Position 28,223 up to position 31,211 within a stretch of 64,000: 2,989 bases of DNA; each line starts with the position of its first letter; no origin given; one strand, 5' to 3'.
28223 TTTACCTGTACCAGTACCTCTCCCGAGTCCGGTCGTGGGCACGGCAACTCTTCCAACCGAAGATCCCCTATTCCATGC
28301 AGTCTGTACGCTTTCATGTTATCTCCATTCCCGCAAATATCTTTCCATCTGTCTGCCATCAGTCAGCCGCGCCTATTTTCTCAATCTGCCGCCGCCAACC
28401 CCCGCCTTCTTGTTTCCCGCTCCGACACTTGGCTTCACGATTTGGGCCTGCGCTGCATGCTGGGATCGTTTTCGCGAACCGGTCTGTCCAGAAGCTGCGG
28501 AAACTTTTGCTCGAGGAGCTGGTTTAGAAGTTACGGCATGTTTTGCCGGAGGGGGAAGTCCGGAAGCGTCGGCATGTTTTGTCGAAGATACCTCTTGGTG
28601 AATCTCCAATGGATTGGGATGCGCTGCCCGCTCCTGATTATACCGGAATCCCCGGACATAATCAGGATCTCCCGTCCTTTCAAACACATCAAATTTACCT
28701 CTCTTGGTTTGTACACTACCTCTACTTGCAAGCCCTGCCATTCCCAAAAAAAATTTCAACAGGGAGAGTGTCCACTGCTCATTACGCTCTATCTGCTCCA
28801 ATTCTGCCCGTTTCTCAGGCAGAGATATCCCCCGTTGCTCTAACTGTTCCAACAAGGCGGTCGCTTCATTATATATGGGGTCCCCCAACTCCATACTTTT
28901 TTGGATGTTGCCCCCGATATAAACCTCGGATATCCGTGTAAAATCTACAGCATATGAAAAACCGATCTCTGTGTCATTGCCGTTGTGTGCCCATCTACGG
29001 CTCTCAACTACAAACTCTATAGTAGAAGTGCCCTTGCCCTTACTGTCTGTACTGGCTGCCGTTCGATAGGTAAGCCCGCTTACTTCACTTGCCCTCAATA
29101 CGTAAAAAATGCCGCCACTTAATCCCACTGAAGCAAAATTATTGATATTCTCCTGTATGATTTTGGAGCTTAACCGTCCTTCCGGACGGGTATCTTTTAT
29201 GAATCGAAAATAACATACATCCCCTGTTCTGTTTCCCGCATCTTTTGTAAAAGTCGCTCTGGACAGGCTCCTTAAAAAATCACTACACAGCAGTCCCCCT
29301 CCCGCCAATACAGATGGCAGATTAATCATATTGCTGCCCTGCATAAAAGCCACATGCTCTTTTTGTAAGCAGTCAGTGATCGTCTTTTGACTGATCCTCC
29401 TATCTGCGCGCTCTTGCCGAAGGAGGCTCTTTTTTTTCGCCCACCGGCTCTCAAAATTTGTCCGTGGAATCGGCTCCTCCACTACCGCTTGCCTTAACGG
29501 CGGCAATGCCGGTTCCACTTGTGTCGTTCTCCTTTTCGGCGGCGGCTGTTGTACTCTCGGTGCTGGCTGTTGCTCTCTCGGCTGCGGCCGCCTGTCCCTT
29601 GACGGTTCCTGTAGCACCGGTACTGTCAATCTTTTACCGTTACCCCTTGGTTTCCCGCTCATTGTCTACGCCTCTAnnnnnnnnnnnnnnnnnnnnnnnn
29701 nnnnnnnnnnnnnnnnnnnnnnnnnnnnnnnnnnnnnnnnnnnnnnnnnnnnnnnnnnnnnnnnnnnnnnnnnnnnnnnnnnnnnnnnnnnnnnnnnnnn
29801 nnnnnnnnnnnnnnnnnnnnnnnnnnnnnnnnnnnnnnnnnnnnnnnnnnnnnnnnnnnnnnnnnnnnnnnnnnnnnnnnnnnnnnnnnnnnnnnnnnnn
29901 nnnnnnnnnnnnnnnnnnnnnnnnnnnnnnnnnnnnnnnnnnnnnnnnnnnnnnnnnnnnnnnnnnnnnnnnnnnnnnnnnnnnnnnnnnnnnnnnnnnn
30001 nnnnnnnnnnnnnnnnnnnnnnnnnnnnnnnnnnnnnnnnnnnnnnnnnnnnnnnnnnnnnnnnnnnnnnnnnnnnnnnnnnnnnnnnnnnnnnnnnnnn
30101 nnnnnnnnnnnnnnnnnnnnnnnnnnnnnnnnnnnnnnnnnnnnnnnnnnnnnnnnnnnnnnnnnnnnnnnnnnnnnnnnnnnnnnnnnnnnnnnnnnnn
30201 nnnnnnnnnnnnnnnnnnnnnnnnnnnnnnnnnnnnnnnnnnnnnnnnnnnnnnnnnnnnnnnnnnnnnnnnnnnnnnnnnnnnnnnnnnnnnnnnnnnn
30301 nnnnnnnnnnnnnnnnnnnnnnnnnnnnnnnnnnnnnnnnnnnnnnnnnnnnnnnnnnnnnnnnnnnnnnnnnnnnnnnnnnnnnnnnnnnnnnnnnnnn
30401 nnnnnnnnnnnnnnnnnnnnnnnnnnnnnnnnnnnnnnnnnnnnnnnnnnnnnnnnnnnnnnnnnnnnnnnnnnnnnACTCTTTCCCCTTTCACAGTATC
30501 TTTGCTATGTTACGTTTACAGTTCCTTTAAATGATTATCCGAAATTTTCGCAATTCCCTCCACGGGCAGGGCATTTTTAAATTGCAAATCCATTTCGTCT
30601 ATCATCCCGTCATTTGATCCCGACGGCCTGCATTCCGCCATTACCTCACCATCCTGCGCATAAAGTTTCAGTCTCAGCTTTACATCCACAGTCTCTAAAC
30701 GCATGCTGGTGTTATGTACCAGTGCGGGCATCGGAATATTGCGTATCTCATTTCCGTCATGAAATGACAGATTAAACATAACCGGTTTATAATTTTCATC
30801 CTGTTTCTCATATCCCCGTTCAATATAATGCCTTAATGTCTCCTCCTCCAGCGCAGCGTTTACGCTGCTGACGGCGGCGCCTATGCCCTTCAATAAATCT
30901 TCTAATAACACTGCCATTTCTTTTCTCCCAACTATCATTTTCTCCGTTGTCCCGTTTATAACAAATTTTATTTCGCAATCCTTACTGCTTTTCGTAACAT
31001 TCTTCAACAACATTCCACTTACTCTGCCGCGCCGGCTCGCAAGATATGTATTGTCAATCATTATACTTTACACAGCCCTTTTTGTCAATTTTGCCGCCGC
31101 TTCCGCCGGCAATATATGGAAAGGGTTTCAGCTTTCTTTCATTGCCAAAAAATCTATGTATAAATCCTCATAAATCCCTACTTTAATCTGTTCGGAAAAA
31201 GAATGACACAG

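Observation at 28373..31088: Orphan three-gene operon: two paralogous DUF2589-like proteins plus a protein with basic disordered arms (candidate undescribed system)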

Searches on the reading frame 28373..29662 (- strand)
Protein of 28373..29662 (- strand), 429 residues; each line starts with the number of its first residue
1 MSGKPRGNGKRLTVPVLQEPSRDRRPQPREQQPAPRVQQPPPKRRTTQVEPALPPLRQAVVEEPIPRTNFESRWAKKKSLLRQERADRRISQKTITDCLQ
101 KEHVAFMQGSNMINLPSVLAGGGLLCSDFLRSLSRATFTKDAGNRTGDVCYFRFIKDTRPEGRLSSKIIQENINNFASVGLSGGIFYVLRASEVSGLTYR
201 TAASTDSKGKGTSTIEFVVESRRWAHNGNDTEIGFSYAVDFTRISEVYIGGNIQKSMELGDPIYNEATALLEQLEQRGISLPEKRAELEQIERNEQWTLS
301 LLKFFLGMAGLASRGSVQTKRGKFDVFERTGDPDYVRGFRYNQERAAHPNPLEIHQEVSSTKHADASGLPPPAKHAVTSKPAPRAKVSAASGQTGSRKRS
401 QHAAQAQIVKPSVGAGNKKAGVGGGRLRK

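Call 3: search_protein_families(library=pfam, proteins=[window:28373-29662:-], max_evalue=1)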
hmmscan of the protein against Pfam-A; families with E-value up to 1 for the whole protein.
window:28373-29662:- (429 aa): 1 family
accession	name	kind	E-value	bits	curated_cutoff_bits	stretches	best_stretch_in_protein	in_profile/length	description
PF09397.16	FtsK_gamma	-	0.092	12.9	30.6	1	253-279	25-48/63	Ftsk gamma domain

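Call 4: search_protein_families(library=ncbifam, proteins=[window:28373-29662:-], max_evalue=1)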
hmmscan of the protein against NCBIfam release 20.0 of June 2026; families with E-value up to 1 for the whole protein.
window:28373-29662:- (429 aa): 0 families

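Call 5: search_protein_families(library=padloc, proteins=[window:28373-29662:-], max_evalue=1)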
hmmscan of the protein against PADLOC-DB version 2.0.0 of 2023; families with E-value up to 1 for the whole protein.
window:28373-29662:- (429 aa): 0 families

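Call 6: search_protein_families(library=phrogs, proteins=[window:28373-29662:-], max_evalue=1)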
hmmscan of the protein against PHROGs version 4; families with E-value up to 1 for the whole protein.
window:28373-29662:- (429 aa): 0 families

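Call 13: search_solved_structures(query=window:28373-29662:-, max_evalue=10)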
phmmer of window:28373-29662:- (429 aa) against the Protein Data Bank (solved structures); distinct sequences matched with E-value up to 10: 1.
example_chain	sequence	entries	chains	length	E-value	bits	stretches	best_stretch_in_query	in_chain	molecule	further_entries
6csv_A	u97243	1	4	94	1.1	11.4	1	268-356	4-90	Centrosomal protein of 63 kDa,Centrosomal protein of 152 kDa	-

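Call 14: find_homologous_proteins(query=window:28373-29662:-)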
Query window:28373-29662:- (429 aa): 5 proteins with E <= 0.001 among 8000 candidates.
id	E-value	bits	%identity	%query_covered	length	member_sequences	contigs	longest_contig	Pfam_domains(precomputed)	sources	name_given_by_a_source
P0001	1.2e-278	942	98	100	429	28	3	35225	-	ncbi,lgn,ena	-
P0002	5.6e-187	640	80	86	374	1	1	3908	-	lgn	-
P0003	1.1e-161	557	64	100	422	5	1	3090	-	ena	-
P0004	7.5e-158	544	68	86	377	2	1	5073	-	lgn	-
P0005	3.9e-90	321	66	55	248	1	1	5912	-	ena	-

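Call 16: find_encoding_contigs(protein=P0003, flank=10000)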
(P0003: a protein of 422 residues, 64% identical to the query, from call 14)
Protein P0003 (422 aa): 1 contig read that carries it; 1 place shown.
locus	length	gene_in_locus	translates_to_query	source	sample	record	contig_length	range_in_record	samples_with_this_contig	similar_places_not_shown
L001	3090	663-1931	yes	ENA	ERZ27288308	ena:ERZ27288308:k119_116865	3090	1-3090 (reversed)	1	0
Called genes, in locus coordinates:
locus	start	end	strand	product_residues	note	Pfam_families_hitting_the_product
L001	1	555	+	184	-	?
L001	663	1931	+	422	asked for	-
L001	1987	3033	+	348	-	PF08240:ADH_N, PF16912:Glu_dehyd_C, PF00107:ADH_zinc_N, PF13602:ADH_zinc_N_2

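Call 17: find_encoding_contigs(protein=P0004, flank=10000)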
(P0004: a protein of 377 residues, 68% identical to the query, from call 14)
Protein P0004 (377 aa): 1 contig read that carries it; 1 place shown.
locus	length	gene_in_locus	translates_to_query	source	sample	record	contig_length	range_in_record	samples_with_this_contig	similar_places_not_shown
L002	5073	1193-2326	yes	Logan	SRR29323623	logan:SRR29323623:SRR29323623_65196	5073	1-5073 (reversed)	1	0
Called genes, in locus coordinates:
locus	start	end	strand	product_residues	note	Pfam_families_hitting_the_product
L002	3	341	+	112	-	?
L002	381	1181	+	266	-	PF11655:DUF2589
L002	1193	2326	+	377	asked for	-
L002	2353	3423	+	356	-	PF03102:NeuB, PF08666:SAF (weak)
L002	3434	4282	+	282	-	PF01261:AP_endonuc_2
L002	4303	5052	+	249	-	PF00571:CBS (faint), PF01041:DegT_DnrJ_EryC1, PF00155:Aminotran_1_2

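Call 37: predict_structure(alignment_id=A1)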
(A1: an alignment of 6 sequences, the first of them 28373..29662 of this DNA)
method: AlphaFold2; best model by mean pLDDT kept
length: 429 residues; sequences in the alignment: 6
mean_pLDDT: 37.1   pTM: 0.30
mean pLDDT of the five models: 37.1, 36.7, 34.1, 34.1, 30.0
residues with pLDDT >= 90: 0; 70-90: 9; 50-70: 44; < 50: 376
segments of 3 or more residues with pLDDT < 50: 1-19, 21-25, 29-34, 36-39, 42-260, 309-429
pLDDT, mean of each block of 10 residues (from residue 1): 34 38 40 42 37 37 39 39 36 32 34 30 26 26 26 35 38 36 35 36 29 37 30 32 38 41 53 59 74 61 54 40 35 32 29 30 29 30 32 33 34 34 33
secondary structure, 60 per line:
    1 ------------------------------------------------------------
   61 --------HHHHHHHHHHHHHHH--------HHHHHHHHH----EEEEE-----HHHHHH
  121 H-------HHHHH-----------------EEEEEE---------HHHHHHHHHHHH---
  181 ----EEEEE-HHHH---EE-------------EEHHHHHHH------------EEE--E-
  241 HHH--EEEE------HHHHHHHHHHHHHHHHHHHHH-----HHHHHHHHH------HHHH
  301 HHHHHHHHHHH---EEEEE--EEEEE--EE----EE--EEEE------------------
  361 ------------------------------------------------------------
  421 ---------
elements in order: H69-83 H92-100 E105-109 H115-121 H129-133 E151-156 H166-177 E185-189 H191-194 H215-221 E234-236 E246-249 H256-276 H282-290 H297-311 E315-319 E322-326 E339-342

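Call 86: find_encoding_contigs(protein=P0001, flank=10000, max_places=3)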
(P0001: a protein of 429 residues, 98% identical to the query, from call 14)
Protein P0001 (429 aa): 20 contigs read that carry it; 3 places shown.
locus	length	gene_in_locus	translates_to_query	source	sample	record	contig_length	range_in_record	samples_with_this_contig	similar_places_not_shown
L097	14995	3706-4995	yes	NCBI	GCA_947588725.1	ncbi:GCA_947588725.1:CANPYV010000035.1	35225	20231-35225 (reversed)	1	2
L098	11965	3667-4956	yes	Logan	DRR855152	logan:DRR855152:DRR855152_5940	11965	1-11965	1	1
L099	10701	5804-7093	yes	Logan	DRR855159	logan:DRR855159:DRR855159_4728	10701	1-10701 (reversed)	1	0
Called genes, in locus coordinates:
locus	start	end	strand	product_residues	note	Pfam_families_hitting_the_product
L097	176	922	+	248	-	PF00072:Response_reg, PF00486:Trans_reg_C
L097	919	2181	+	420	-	PF00512:HisKA, PF02518:HATPase_c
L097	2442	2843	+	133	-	-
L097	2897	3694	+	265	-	PF11655:DUF2589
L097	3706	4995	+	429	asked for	-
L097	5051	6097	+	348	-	PF08240:ADH_N, PF16912:Glu_dehyd_C, PF00107:ADH_zinc_N, PF13602:ADH_zinc_N_2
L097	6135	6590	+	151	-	PF03167:UDG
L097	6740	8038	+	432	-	PF05977:MFS_3, PF07690:MFS_1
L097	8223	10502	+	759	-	PF00933:Glyco_hydro_3, PF01915:Glyco_hydro_3_C, PF14310:Fn3-like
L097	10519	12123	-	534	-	PF06418:CTP_synth_N, PF07722:Peptidase_C26 (faint), PF00117:GATase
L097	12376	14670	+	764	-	-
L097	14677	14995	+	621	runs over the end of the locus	PF01541:GIY-YIG, PF27096:UvrC_M, PF02151:UVR, PF22920:UvrC_RNaseH, PF08459:UvrC_RNaseH_dom, PF12826:HHH_2, PF14520:HHH_5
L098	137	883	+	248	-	PF00072:Response_reg, PF00486:Trans_reg_C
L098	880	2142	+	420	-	PF00512:HisKA, PF02518:HATPase_c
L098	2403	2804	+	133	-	-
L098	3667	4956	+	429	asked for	-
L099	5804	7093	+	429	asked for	-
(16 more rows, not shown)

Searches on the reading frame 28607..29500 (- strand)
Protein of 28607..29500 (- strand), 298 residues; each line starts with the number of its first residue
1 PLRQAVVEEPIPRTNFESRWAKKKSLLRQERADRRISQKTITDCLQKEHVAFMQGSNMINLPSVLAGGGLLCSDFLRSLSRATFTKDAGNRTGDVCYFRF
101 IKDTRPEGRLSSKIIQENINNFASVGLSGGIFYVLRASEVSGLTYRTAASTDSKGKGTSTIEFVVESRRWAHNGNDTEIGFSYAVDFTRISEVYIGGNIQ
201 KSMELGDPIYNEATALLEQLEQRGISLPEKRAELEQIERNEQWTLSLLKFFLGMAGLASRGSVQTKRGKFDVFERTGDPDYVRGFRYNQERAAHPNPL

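Call 46: search_protein_representatives(alignment_id=A3)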
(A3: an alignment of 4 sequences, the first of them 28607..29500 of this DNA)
Query: 4 sequences, 294 profile positions. Proteins with E-value up to 0.001 (for the whole library): 10; up to 1e-10: 5; up to 1e-30: 4. The best 10 are listed.
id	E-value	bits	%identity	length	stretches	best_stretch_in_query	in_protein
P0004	4.2e-178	607.0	-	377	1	1-294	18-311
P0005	6.5e-87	307.6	-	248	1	136-294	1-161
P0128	8.8e-49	182.5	-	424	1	43-285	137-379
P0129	1.6e-35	139.0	-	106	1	49-124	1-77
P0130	1.3e-12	63.7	-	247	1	32-194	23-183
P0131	1.9e-08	50.0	-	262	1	46-194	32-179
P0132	7.4e-06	41.5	-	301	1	46-206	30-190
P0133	1.0e-05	41.1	-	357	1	35-199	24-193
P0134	6.4e-05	38.5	-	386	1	59-199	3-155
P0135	1.4e-04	37.4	-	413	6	117-174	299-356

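Call 65: search_protein_families(library=pfam, proteins=[P0128, P0131, P0133, P0134], max_evalue=5)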
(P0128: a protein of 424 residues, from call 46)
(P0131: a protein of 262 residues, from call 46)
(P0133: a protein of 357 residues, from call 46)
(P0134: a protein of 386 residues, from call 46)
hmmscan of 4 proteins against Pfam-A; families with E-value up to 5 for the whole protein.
P0128 (424 aa): 0 families

P0131 (262 aa): 0 families

P0133 (357 aa): 1 family
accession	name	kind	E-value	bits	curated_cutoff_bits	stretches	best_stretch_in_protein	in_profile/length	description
PF24169.1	Fn3-I_PB4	-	0.35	11.8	27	1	179-212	45-79/88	Straight fiber protein PB4 first Fn3-like domain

P0134 (386 aa): 0 families

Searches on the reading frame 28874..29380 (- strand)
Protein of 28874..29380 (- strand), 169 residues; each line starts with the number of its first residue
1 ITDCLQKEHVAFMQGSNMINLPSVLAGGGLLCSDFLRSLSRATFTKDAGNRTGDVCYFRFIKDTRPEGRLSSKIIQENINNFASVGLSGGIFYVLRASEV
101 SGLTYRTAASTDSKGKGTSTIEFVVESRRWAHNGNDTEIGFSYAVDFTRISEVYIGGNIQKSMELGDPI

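Call 63: search_solved_structures(query=A7, max_evalue=10, show_alignments=3)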
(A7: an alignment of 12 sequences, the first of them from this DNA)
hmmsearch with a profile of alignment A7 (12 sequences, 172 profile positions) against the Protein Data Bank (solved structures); distinct sequences matched with E-value up to 10: 1.
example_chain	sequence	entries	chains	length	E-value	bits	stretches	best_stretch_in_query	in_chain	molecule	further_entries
9m3b_B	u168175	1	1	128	0.2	14.7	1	119-163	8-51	P581a DgpB1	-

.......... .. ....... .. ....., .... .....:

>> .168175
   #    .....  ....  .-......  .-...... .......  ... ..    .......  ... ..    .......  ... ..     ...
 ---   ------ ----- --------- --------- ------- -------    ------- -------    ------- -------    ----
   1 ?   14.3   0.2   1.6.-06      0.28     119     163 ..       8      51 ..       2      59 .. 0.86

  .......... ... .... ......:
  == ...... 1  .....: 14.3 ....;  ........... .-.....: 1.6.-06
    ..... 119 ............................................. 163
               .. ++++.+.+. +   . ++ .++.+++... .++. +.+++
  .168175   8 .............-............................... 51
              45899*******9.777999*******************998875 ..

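Call 64: search_protein_families(library=pfam, alignment_id=A7, max_evalue=1)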
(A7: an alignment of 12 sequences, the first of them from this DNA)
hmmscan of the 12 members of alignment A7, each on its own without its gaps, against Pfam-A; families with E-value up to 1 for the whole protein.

A. member 1, seq(169 aa): 0 families

B. families by the number of members that match (of 12 scanned): 4 families
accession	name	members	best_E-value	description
PF14487.12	DarT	1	0.0024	ssDNA thymidine ADP-ribosyltransferase, DarT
PF08784.17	RPA_C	1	0.12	Replication protein A C terminal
PF19229.4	DUF5882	1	0.17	Family of unknown function (DUF5882)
PF02734.22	Dak2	1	0.23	DAK2 domain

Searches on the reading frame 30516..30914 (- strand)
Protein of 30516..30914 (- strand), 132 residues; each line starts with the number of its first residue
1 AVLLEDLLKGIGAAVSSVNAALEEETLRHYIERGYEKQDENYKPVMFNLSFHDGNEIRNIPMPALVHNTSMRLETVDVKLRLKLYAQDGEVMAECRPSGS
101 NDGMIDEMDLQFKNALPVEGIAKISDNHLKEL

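Call 33: search_protein_families(library=pfam, alignment_id=A4, max_evalue=0.1)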
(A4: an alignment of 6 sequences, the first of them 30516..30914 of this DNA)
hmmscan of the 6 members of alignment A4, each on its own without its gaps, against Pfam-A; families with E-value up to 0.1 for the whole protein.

A. member 1, window:30516-30914:- (132 aa): 1 family
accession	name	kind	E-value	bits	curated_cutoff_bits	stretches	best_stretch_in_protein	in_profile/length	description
PF11655.13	DUF2589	-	0.016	16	23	1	4-85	2-92/154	Protein of unknown function (DUF2589)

B. families by the number of members that match (of 6 scanned): 3 families
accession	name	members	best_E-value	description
PF11655.13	DUF2589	5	1.9e-08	Protein of unknown function (DUF2589)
PF00444.23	Ribosomal_L36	2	0.0033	Ribosomal protein L36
PF09572.16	RE_XamI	1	0.0084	XamI restriction endonuclease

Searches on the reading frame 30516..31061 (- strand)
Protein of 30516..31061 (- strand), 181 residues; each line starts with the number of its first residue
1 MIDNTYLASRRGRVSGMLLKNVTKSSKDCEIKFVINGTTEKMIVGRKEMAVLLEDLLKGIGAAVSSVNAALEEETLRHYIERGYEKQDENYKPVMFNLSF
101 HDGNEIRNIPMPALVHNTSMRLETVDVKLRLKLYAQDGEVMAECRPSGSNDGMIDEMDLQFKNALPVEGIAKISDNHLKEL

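Call 3: search_protein_families(library=pfam, proteins=[window:30516-31061:-], max_evalue=1)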
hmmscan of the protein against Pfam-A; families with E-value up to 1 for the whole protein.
window:30516-31061:- (181 aa): 3 families
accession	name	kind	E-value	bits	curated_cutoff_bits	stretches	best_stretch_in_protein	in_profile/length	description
PF11655.13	DUF2589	-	0.04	14.7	23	1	53-133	2-91/154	Protein of unknown function (DUF2589)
PF22081.2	SwaI-like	-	0.16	11.9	27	1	20-100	65-145/208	SwaI restriction endonuclease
PF17786.7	Mannosidase_ig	-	0.21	12.6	23.4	1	115-143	5-33/91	Mannosidase Ig/CBM-like domain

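Call 4: search_protein_families(library=ncbifam, proteins=[window:30516-31061:-], max_evalue=1)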
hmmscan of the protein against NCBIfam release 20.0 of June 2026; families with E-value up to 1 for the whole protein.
window:30516-31061:- (181 aa): 0 families

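Call 5: search_protein_families(library=padloc, proteins=[window:30516-31061:-], max_evalue=1)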
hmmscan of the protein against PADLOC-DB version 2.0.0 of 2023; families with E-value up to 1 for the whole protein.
window:30516-31061:- (181 aa): 0 families

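Call 6: search_protein_families(library=phrogs, proteins=[window:30516-31061:-], max_evalue=1)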
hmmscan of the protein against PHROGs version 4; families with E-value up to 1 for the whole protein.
window:30516-31061:- (181 aa): 0 families

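Call 19: find_homologous_proteins(query=window:30516-31061:-)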
Query window:30516-31061:- (181 aa): 2 proteins with E <= 0.001 among 63 candidates.
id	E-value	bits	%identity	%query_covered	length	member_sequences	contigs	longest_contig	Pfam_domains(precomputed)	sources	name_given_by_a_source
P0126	1.9e-110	385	98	100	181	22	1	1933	-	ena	-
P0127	7.6e-54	200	70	73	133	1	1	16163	-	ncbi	-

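Call 20: find_encoding_contigs(protein=P0127, flank=8000, max_places=3)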
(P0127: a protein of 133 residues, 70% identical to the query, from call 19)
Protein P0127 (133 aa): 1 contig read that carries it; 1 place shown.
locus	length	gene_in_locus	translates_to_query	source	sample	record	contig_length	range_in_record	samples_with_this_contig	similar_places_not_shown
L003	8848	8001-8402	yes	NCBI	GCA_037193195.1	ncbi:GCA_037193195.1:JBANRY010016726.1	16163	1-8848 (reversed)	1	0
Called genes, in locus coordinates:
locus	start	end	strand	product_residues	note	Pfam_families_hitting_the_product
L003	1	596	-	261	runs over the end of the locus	PF00528:BPD_transp_1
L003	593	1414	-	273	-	PF00528:BPD_transp_1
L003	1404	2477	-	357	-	PF00005:ABC_tran, PF13304:AAA_21 (faint), PF08402:TOBE_2 (faint)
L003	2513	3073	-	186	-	PF12844:HTH_19, PF13560:HTH_31, PF01381:HTH_3, PF02311:AraC_binding, PF07883:Cupin_2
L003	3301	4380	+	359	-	PF10282:Lactonase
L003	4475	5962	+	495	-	PF09547:SpoIVA_ATPase, PF20438:SpoIVA_middle, PF20439:SpoIVA_C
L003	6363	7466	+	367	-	PF11288:DUF3089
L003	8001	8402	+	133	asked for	-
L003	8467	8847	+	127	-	?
